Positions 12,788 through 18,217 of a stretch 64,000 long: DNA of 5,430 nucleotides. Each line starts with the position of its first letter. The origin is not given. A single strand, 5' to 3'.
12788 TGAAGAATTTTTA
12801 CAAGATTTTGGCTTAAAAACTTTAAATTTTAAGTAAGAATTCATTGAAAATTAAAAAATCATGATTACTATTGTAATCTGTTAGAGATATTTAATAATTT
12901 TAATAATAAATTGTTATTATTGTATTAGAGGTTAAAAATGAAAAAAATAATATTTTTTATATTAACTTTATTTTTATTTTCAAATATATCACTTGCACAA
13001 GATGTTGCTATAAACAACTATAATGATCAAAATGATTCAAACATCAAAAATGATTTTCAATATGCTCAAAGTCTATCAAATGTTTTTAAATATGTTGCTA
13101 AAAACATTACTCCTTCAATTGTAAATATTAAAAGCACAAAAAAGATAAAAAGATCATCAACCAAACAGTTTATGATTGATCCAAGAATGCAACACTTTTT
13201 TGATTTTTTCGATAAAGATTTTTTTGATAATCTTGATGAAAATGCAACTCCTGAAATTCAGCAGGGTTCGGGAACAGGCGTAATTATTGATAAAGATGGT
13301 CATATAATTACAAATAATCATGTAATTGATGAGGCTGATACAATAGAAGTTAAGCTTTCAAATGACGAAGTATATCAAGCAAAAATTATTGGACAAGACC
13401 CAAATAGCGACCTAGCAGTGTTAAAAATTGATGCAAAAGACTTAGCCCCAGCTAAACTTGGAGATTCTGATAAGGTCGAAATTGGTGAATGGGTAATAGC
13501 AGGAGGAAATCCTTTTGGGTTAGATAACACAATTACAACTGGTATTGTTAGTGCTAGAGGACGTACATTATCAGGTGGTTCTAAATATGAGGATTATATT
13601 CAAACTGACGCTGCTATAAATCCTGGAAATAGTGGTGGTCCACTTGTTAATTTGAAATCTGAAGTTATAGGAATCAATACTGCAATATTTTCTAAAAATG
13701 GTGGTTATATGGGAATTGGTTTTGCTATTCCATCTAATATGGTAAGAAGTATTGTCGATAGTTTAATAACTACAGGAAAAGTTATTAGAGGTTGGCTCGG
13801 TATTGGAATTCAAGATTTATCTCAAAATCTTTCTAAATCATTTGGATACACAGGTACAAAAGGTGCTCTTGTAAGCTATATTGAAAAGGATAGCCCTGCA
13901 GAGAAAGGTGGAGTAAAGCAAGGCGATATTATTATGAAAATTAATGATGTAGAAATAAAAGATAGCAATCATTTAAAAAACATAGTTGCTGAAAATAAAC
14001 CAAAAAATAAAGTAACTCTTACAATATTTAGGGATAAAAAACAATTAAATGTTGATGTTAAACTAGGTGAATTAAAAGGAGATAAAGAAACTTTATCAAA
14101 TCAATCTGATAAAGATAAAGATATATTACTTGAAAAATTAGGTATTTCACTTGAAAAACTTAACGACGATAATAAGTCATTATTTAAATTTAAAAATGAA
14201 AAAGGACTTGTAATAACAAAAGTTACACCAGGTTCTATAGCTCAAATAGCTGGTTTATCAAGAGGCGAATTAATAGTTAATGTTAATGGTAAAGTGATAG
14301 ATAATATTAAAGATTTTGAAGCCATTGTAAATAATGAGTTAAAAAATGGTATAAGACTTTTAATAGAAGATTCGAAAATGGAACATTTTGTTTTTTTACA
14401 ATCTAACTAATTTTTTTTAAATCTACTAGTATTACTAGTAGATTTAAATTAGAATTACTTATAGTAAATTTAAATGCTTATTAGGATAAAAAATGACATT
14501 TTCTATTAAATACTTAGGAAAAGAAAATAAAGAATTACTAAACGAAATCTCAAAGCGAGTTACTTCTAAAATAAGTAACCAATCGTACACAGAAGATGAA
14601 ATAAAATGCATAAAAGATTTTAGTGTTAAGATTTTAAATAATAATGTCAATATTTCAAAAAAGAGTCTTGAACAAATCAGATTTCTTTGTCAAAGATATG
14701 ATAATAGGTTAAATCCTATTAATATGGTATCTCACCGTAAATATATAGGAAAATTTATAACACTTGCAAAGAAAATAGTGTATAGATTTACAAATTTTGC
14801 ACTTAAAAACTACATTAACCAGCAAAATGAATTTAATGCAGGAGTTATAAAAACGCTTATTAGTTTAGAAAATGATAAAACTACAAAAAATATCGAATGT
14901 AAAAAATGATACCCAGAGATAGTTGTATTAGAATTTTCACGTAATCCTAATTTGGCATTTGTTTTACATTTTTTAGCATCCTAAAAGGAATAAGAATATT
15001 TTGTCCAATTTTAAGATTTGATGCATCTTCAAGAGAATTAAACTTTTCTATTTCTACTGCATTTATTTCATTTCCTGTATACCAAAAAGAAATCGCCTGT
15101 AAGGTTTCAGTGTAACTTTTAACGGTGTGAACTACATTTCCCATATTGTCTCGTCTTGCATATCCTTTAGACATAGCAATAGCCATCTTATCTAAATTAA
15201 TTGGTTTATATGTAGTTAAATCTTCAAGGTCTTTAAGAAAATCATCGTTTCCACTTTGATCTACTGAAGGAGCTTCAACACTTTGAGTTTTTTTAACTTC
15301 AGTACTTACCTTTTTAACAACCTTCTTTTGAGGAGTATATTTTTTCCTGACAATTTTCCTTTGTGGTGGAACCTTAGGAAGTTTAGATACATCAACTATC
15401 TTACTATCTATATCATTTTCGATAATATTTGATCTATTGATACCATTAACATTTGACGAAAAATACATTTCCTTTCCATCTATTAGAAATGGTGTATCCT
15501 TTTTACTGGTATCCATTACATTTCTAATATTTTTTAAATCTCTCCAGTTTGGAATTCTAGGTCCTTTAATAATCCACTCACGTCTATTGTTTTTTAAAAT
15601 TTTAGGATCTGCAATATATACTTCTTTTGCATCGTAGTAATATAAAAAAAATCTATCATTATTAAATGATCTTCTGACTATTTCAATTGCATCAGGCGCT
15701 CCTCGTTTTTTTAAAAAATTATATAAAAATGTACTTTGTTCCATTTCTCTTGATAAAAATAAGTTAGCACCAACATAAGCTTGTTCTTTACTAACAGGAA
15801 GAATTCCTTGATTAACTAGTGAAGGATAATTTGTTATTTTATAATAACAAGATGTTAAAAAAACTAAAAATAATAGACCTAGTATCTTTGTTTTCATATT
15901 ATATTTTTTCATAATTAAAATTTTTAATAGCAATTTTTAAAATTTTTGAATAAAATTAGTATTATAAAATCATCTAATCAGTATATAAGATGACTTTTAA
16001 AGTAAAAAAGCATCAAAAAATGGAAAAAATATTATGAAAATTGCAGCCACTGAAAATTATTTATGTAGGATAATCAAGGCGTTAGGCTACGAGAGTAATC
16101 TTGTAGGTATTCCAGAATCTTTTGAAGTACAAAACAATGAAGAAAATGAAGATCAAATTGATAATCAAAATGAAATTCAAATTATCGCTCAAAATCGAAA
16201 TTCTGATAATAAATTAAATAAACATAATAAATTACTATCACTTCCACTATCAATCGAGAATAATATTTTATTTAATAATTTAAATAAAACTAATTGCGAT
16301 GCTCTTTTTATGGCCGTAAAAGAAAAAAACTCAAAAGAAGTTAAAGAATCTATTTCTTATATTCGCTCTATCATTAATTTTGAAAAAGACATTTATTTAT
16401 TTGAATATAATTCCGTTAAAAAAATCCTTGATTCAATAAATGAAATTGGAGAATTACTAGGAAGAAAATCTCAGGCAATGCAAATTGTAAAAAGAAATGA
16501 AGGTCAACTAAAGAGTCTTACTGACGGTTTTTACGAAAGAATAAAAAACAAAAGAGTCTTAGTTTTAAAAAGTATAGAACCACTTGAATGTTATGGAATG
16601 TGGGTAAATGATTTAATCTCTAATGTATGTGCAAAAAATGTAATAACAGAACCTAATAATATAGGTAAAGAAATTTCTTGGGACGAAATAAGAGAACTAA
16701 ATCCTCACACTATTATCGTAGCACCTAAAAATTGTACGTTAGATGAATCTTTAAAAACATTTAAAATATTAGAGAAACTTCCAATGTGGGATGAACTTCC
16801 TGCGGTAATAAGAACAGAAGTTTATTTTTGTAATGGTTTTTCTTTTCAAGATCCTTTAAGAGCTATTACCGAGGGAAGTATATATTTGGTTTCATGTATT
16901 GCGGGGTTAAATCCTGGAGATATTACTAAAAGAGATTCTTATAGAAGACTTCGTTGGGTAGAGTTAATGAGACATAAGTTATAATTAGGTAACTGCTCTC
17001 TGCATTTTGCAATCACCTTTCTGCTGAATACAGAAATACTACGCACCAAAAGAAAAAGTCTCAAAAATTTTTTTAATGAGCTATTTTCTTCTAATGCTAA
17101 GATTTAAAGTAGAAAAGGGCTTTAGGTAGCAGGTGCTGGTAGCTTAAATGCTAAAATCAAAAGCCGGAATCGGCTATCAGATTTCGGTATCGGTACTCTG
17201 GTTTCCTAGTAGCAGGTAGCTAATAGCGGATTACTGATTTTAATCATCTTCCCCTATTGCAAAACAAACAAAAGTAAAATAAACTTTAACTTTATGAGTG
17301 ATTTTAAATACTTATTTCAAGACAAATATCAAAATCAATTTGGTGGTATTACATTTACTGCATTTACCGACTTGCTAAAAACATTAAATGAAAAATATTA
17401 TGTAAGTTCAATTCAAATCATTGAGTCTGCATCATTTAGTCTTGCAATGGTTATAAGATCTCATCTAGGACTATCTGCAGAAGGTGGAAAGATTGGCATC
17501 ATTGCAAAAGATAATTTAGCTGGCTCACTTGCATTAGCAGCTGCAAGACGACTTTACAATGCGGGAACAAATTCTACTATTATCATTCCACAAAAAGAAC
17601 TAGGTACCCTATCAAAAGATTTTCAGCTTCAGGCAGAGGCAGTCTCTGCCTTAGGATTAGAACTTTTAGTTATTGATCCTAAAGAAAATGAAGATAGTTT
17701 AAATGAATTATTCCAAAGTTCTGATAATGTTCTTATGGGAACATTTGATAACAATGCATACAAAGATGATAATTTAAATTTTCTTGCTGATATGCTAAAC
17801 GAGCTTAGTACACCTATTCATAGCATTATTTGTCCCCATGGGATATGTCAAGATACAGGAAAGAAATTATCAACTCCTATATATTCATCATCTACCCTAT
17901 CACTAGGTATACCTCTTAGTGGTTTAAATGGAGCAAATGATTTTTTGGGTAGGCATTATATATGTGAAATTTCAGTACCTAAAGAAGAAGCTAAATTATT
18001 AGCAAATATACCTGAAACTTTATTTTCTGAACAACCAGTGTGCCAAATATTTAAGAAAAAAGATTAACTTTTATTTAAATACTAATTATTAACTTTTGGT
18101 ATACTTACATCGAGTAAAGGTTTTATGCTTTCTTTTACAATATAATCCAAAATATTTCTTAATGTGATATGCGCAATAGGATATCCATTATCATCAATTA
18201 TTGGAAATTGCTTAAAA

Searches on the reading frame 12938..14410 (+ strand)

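Call 38: search_protein_families(library=pfam, max_evalue=0.0001, proteins=[window:12938-14410:+])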
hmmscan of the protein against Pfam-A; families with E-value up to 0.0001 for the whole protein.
window:12938-14410:+ (490 aa): 8 families
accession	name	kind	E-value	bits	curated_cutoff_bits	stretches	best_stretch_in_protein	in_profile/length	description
PF13365.12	Trypsin_2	-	1.5e-35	123.4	27.6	1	112-246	1-144/144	Trypsin-like peptidase domain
PF13180.12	PDZ_2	-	2.2e-22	79.6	27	1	287-376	3-80/80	PDZ domain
PF00595.29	PDZ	-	1.2e-21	77.3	23.2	2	281-363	6-80/81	PDZ domain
PF00089.32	Trypsin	-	5e-21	76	20.6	1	112-271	27-218/220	Trypsin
PF17820.7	PDZ_6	-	3.5e-19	68.7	27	2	312-363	2-52/54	PDZ domain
PF04495.20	GRASP55_65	-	4.5e-06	27.5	27.7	0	419-482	40-104/138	GRASP55/65 PDZ-like domain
PF14685.13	PDZ_Tricorn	-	5.1e-06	26.8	25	0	316-368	28-81/88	Tricorn protease PDZ domain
PF19805.5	DUF6288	-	8.2e-05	22.4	26.3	0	312-379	5-79/402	Family of unknown function (DUF6288)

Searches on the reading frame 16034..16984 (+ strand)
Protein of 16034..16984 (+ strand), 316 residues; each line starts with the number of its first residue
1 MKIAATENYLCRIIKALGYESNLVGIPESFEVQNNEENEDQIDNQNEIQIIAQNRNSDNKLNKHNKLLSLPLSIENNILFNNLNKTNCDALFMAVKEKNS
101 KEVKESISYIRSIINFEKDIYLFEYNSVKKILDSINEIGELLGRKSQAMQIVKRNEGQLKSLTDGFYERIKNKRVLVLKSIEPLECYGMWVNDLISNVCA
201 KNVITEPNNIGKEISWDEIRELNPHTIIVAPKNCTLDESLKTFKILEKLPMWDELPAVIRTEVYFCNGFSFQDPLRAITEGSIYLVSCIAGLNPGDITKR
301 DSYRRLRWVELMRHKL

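Call 39: search_protein_families(library=pfam, max_evalue=0.0001, proteins=[window:16034-16984:+])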
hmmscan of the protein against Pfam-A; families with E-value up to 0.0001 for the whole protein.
window:16034-16984:+ (316 aa): 1 family
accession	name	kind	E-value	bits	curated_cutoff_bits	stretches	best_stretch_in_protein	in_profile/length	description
PF01497.23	Peripla_BP_2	-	1.7e-10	41.2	27.5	1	120-266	83-231/235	Periplasmic binding protein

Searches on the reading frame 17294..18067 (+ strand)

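Call 39: search_protein_families(library=pfam, max_evalue=0.0001, proteins=[window:17294-18067:+])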
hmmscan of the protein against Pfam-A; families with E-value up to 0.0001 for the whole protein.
window:17294-18067:+ (257 aa): 1 family
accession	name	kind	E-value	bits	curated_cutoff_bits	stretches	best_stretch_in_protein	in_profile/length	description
PF03853.21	YjeF_N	-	2.3e-11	44.4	24.9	1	41-210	3-169/169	YjeF-related protein N-terminus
